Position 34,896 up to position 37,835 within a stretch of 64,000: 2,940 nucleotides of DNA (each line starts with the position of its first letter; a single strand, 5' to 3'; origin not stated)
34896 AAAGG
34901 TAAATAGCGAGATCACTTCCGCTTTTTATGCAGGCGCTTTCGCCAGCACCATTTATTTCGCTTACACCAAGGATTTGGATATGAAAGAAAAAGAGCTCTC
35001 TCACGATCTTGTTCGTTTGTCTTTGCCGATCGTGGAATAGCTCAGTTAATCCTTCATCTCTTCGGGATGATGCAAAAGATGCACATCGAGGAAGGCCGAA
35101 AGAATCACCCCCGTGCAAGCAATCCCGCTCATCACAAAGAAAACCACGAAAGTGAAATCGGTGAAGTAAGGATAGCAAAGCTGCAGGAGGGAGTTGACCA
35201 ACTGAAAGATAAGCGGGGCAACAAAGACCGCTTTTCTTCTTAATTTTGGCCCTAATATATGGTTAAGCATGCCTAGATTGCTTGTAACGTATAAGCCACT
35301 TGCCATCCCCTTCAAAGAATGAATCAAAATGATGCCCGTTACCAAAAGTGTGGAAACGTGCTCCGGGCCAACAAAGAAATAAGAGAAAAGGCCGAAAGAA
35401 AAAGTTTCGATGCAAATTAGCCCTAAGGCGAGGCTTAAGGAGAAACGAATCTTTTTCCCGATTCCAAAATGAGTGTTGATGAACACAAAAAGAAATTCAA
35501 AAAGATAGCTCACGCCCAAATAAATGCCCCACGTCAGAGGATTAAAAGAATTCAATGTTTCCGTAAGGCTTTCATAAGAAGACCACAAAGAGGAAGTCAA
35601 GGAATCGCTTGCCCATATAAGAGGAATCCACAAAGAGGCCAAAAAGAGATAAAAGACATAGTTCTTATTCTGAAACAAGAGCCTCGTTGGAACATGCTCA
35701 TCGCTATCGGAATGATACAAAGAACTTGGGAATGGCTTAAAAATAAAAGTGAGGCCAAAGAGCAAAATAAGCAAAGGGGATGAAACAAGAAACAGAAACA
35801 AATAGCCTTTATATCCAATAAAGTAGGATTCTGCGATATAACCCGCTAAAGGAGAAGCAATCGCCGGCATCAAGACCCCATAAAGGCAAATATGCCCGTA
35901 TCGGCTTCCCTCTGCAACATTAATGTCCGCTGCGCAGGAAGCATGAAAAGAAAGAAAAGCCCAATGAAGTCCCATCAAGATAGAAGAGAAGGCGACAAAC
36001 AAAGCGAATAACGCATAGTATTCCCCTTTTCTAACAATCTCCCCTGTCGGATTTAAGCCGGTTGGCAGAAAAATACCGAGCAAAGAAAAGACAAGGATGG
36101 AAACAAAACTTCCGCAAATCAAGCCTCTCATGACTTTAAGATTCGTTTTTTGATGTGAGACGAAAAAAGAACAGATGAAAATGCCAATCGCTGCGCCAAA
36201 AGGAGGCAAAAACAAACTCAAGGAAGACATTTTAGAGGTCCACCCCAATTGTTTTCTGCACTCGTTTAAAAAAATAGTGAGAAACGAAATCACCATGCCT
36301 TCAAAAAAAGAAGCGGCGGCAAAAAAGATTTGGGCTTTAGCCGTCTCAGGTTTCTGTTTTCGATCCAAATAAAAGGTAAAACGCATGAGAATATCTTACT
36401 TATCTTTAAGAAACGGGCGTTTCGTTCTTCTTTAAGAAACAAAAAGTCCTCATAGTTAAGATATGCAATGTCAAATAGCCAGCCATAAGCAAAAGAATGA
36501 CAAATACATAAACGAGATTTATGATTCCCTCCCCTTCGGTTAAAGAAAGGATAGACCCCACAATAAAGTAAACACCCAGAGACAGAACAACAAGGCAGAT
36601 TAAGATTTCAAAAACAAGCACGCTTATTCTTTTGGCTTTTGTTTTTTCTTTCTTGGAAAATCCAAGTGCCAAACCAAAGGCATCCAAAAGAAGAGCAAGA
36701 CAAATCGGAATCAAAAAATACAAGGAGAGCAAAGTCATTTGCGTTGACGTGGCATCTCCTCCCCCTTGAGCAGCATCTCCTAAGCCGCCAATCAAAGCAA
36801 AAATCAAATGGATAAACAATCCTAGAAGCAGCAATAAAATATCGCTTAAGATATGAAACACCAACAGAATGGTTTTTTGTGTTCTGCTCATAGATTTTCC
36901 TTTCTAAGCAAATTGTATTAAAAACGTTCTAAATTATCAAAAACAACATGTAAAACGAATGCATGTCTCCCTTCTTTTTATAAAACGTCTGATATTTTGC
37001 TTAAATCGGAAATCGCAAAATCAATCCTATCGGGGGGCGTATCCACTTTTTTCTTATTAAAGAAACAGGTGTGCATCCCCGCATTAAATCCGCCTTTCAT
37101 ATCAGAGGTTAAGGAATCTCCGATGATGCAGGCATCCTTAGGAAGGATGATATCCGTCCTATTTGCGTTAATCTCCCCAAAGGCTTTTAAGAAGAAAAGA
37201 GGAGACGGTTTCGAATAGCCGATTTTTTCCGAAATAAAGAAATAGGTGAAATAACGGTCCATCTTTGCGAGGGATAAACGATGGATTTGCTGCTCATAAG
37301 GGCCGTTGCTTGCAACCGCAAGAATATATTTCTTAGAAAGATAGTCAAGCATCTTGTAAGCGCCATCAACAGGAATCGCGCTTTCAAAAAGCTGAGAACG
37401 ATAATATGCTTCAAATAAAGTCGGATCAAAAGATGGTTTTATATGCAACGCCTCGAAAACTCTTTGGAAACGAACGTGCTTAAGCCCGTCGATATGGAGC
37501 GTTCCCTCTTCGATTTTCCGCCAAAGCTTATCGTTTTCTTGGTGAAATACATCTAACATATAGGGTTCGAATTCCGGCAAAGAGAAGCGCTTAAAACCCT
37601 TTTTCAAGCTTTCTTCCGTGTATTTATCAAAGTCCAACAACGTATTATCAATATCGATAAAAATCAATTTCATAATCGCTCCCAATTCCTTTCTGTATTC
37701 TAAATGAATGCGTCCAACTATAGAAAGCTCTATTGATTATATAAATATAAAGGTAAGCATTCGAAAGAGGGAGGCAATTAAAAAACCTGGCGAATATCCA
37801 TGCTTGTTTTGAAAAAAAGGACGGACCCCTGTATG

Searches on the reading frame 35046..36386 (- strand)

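Call 3: search_protein_families(library=pfam, proteins=[window:35046-36386:-], max_evalue=0.01)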
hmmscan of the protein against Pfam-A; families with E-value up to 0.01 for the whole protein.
window:35046-36386:- (446 aa): 1 family
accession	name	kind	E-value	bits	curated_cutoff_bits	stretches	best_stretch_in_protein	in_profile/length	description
PF01027.25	Bax1-I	-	0.00013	22.2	34.1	1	3-132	53-167/207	Inhibitor of apoptosis-promoting Bax1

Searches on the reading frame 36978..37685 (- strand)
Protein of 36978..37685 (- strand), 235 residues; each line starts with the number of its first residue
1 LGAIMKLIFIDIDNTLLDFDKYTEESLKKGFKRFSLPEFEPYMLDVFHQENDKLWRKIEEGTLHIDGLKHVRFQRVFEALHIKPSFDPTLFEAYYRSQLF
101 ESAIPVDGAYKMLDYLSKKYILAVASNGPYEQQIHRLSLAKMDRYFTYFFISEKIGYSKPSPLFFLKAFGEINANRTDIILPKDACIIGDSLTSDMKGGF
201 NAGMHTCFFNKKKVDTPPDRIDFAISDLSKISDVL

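Call 3: search_protein_families(library=pfam, proteins=[window:36978-37685:-], max_evalue=0.01)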
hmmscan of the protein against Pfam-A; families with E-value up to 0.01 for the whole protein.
window:36978-37685:- (235 aa): 4 families
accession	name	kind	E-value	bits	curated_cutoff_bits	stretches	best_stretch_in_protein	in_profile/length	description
PF13419.12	HAD_2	-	5.9e-18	66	23.8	1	10-207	3-176/178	Haloacid dehalogenase-like hydrolase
PF00702.32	Hydrolase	-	2.2e-16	61.2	26.4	1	5-203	1-191/191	haloacid dehalogenase-like hydrolase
PF13242.12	Hydrolase_like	-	5.5e-09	36.2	22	1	158-209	3-48/75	HAD-hyrolase-like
PF06941.18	NT5C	-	0.0023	18.2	24.8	0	78-126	42-90/180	5' nucleotidase, deoxy (Pyrimidine), cytosolic type C protein (NT5C)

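Call 4: search_protein_families(library=ncbifam, proteins=[window:36978-37685:-], max_evalue=0.01)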
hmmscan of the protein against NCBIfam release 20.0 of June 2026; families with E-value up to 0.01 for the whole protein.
window:36978-37685:- (235 aa): 18 families
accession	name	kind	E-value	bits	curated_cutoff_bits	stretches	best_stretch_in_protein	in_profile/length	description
TIGR02254.1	YjjG_YfnB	equivalog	6.6e-45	153.3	159.9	1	6-234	2-222/223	YjjG family noncanonical pyrimidine nucleotidase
NF006976.0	PRK09449.1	equivalog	5.6e-32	111.1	183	1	6-232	4-219/225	pyrimidine 5'-nucleotidase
NF052576.1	PymNtasePynAStpc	equivalog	8.5e-31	107.3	350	1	6-231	4-223/229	pyrimidine 5'-nucleotidase PynA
TIGR02253.1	CTE7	subfamily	6.5e-22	78.4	169.75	1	6-230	3-219/221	TIGR02253 family HAD-type hydrolase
TIGR02252.1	DREG-2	subfamily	1.6e-13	50.9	155.2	1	6-207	1-202/203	HAD hydrolase, REG-2-like, family IA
NF053830.1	RUBPPhHalo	equivalog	1.5e-11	44.4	330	1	7-233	4-232/234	ribulose-1,5-bisphosphate 5-phosphatase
TIGR01549.1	HAD-SF-IA-v1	subfamily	2.4e-11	44.2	23.3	1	115-203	70-149/149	HAD-IA family hydrolase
NF008018.0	PRK10748.1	equivalog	3.9e-08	32.8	225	1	104-215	112-213/238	5-amino-6-(5-phospho-D-ribitylamino)uracil phosphatase YigB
TIGR01662.1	HAD-SF-IIIA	subfamily_domain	5.1e-08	33.1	44.6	1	87-209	8-138/141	HAD-IIIA family hydrolase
NF009695.0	PRK13222.1-2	equivalog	2.4e-07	30.5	225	1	89-207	79-191/226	phosphoglycolate phosphatase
NF007854.0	PRK10563.1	equivalog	4.4e-07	29.8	211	1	93-212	73-188/221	6-phosphogluconate phosphatase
TIGR01460.1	HAD-SF-IIA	subfamily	5.1e-07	29.7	100.15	1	156-208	194-242/246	HAD-IIA family hydrolase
NF009804.0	PRK13288.1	equivalog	1.4e-06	28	218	1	107-208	85-180/215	pyrophosphatase PpaX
TIGR01428.1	HAD_type_II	equivalog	1.5e-05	25.1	125.4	1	7-213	3-194/197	haloacid dehalogenase type II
TIGR01449.2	PGP_bact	equivalog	4.1e-05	23.2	180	1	89-209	70-184/213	phosphoglycolate phosphatase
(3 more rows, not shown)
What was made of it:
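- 36978..37685 (-): YjjG/YfnB-like HAD-IA (noncanonical pyrimidine) nucleotidase, 235 aa. HAD_2 matches at 5.9e-18 (calls 3, 4).
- On YjjG/YfnB noncanonical pyrimidine nucleotidase (downstream gene): 153.3 bits against a cutoff of 159.9 (call 4).
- Checked: The downstream ORF is a HAD of the YjjG type (TIGR02254, 6.6e-45, just under its cutoff, call 4).
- Pfam and NCBIfam hits (calls 3, 4). TIGR02254 is just under its cutoff (call 4).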
